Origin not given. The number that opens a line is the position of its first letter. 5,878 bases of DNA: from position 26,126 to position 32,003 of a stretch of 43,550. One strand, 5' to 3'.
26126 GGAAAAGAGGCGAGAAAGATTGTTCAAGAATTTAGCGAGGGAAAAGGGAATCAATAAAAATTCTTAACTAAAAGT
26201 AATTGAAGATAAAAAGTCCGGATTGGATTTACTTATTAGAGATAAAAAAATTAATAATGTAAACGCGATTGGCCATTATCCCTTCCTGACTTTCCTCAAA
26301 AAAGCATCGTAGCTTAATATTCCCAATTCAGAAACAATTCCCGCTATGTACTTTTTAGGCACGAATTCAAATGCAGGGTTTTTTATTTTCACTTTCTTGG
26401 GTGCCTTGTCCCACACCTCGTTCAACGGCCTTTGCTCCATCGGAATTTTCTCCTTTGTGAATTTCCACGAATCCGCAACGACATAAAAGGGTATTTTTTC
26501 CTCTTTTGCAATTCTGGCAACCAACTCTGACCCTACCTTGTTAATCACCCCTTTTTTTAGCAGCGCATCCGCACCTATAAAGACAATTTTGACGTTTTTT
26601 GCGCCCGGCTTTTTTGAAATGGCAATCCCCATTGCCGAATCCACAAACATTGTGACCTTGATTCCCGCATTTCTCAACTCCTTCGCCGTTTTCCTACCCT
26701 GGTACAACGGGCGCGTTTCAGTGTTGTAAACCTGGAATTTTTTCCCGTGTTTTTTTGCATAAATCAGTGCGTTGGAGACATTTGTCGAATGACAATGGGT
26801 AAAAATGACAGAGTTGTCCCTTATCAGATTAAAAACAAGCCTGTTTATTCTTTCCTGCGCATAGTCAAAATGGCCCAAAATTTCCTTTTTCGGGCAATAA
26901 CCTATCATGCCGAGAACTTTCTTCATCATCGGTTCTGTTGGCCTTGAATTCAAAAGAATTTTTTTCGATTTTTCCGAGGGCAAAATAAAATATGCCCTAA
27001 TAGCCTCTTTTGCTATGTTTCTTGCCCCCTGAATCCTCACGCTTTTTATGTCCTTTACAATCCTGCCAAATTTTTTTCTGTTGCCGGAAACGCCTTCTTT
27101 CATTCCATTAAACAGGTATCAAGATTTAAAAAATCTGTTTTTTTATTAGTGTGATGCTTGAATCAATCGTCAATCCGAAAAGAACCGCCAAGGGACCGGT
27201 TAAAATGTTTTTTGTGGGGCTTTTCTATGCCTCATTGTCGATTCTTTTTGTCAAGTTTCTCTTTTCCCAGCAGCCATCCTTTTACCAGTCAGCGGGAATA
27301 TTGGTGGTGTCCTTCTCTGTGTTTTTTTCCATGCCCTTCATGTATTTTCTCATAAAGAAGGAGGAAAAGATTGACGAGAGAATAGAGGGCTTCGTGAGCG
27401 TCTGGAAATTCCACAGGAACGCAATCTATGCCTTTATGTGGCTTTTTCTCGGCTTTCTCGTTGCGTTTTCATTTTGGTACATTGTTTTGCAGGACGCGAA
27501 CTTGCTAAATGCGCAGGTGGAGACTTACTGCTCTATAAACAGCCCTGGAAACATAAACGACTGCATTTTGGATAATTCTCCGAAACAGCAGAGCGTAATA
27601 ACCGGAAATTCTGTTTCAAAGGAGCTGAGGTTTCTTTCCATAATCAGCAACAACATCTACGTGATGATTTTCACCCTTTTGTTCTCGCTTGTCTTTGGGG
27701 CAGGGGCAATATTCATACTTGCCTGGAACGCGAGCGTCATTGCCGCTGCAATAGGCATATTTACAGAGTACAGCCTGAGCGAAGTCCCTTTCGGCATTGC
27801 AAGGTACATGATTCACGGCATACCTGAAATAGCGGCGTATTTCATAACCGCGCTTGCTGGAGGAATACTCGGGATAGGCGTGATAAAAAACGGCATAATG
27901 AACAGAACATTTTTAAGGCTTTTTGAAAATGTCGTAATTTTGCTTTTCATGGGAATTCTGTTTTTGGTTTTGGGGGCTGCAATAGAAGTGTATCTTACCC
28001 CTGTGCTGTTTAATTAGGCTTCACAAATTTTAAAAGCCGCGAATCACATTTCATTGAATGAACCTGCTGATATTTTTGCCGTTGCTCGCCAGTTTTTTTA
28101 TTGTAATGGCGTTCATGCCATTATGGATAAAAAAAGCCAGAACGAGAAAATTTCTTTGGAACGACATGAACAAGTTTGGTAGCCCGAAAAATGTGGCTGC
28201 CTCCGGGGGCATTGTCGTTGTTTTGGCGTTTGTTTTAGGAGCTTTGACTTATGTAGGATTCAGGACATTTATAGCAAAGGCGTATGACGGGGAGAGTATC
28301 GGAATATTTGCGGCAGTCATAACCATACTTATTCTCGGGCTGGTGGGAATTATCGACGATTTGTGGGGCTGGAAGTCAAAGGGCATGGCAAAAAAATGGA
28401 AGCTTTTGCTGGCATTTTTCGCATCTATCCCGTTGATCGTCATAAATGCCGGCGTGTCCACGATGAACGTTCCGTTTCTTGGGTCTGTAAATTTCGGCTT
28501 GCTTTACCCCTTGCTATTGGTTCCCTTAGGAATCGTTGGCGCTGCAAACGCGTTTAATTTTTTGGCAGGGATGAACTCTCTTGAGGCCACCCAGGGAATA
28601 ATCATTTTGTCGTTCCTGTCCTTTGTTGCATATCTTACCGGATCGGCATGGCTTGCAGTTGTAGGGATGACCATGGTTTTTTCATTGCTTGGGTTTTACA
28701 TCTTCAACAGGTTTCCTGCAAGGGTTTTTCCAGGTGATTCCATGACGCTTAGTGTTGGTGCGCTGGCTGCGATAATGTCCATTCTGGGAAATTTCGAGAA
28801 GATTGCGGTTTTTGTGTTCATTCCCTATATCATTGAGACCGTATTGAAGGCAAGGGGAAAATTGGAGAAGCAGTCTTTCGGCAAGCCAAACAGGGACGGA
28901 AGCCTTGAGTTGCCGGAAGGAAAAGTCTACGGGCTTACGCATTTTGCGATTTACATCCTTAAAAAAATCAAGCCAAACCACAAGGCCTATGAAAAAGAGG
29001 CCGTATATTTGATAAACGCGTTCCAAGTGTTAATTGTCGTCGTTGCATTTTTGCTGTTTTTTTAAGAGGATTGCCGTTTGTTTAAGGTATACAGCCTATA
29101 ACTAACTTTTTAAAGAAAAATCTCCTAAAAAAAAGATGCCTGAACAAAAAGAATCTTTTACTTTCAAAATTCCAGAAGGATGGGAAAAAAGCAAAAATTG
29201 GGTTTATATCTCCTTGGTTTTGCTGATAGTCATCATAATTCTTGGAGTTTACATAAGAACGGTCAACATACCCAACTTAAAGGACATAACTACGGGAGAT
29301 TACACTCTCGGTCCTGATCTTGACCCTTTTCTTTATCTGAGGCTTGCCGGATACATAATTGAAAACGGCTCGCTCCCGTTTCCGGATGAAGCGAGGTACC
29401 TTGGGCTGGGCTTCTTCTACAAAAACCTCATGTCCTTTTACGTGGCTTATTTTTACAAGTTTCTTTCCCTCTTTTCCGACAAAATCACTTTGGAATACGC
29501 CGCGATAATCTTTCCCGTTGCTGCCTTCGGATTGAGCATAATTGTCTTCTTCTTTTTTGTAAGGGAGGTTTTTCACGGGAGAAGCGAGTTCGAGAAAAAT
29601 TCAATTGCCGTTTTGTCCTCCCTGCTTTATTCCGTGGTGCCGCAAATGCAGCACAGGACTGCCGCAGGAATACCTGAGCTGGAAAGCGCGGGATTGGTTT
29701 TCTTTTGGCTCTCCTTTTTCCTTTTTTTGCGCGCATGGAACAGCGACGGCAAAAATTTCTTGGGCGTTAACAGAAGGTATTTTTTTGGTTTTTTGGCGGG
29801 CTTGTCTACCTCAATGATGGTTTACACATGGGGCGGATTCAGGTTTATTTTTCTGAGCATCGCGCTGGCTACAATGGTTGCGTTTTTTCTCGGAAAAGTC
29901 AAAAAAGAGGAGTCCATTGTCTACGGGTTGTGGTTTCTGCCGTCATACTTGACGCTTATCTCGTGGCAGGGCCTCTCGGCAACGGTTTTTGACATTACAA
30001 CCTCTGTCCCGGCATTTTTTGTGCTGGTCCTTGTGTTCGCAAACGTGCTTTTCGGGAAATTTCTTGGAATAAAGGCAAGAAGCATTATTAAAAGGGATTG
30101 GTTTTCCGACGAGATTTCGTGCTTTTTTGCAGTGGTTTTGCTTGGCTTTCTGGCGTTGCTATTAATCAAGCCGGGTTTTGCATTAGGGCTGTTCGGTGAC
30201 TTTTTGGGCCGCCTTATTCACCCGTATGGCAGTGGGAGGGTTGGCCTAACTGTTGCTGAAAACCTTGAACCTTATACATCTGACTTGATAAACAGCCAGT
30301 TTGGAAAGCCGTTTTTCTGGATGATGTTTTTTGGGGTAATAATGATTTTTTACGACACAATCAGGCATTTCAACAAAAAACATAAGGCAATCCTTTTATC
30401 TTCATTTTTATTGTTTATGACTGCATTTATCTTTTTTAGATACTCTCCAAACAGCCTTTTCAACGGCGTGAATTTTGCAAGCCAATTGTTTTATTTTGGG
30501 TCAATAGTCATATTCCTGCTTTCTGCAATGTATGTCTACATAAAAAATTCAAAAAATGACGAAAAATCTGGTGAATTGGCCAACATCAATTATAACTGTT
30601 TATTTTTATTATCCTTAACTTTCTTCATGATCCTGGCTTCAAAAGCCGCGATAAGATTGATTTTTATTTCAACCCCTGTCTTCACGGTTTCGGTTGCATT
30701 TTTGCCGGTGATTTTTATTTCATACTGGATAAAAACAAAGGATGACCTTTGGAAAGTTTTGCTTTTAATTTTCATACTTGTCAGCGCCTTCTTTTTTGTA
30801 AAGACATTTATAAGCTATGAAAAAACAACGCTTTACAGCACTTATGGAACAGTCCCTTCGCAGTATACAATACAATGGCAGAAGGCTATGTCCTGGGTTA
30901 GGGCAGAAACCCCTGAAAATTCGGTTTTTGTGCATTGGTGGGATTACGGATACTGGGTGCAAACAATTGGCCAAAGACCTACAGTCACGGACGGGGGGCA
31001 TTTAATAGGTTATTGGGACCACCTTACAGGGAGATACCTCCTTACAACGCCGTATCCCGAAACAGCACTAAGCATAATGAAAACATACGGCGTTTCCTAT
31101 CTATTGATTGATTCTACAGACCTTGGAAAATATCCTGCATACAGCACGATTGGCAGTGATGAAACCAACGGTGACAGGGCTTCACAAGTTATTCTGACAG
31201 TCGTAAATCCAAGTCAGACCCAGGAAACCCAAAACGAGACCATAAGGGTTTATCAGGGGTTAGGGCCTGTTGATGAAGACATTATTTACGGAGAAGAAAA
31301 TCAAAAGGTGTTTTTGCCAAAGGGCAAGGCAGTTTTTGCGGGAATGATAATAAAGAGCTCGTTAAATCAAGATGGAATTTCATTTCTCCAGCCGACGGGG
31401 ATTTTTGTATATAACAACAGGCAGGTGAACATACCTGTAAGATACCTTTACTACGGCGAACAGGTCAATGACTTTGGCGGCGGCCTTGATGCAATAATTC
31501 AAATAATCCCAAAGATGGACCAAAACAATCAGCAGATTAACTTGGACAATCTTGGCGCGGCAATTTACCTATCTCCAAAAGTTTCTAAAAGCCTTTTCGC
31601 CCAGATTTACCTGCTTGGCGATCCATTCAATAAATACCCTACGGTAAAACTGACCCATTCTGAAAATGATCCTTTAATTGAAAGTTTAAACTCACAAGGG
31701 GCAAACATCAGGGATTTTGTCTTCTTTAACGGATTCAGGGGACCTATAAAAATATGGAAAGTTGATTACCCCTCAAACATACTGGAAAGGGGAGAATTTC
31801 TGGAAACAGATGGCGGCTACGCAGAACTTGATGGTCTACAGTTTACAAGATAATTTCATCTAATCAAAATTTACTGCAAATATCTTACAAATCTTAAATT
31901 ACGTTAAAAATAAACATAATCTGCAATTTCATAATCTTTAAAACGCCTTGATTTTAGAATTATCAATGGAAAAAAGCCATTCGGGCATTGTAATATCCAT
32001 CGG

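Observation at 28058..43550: N-glycosylation island predicting a methyl-branched 6-deoxyhexose built from a GDP-sugar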

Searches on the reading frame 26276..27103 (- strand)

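Call 4: search_protein_families(library=pfam, proteins=[window:26276-27103:-], max_evalue=0.01)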
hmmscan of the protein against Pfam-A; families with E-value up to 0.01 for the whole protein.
window:26276-27103:- (275 aa): 1 family
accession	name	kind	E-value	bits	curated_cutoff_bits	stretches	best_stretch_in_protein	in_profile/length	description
PF01008.23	IF-2B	-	8.1e-49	166.8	22.4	1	78-263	88-278/280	Initiation factor 2 subunit family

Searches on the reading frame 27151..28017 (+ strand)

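Call 4: search_protein_families(library=pfam, proteins=[window:27151-28017:+], max_evalue=0.01)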
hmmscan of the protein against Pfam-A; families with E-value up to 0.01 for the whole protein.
window:27151-28017:+ (288 aa): 1 family
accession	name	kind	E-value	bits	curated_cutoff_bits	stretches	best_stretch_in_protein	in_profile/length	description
PF01944.22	SpoIIM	-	2.6e-13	50.7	26.9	1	101-284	4-163/163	Stage II sporulation protein M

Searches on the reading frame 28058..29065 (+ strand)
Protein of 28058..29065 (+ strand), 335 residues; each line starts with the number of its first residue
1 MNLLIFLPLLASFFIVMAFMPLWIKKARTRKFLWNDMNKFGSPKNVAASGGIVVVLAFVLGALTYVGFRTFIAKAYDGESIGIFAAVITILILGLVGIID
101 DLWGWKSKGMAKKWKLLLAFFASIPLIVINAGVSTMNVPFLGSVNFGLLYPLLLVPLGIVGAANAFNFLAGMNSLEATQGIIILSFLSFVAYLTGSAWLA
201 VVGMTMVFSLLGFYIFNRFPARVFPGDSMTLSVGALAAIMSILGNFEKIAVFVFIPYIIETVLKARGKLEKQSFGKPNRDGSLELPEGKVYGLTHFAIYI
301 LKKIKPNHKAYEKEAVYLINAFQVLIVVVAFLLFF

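Call 3: search_protein_families(library=pfam, proteins=[window:28058-29065:+], max_evalue=0.01)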
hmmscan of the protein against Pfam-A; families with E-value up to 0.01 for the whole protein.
window:28058-29065:+ (335 aa): 1 family
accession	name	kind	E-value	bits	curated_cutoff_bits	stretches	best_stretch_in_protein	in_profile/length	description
PF00953.26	Glycos_transf_4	-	5e-32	111.5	27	1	84-244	2-159/160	Glycosyl transferase family 4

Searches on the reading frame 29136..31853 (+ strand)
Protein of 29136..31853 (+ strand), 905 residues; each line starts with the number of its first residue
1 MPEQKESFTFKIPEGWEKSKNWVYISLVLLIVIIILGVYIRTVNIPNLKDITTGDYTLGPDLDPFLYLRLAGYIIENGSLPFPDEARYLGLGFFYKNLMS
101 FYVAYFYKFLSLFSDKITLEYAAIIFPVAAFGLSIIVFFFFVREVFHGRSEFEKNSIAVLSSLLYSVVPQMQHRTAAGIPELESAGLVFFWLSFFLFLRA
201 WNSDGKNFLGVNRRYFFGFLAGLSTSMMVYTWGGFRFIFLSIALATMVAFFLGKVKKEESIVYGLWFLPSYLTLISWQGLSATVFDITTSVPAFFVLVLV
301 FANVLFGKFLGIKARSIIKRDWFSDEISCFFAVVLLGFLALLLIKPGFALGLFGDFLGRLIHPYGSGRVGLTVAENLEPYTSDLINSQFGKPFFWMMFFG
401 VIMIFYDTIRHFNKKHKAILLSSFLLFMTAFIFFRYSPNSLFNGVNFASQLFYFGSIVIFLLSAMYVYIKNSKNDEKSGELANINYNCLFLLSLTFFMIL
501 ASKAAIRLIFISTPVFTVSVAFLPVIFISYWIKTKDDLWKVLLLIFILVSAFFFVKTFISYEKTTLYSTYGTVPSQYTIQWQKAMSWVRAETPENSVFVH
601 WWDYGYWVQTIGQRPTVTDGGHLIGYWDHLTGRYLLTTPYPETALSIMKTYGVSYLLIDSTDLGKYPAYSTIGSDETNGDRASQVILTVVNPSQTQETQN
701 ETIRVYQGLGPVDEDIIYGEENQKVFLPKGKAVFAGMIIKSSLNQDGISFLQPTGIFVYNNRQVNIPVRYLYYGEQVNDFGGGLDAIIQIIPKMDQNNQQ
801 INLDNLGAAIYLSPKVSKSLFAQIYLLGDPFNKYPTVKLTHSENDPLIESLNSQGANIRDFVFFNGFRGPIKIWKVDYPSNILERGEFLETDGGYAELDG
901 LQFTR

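Call 3: search_protein_families(library=pfam, proteins=[window:29136-31853:+], max_evalue=0.01)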
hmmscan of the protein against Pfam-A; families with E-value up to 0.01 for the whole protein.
window:29136-31853:+ (905 aa): 4 families
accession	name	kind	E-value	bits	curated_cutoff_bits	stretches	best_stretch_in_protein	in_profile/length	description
PF02516.20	STT3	-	5.1e-10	39.9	24.5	1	61-333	31-295/405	Oligosaccharyl transferase STT3, N-terminal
PF21436.2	STT3-PglB_core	-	0.00023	22.1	23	1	596-632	3-39/131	STT3/PglB/AglB core domain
PF22627.1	AglB_core-like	-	0.00069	20.4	27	1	590-659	38-107/111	AglB core domain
PF10066.14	DUF2304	-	0.0039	17.8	25.5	1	397-482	7-97/106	Uncharacterized conserved protein (DUF2304)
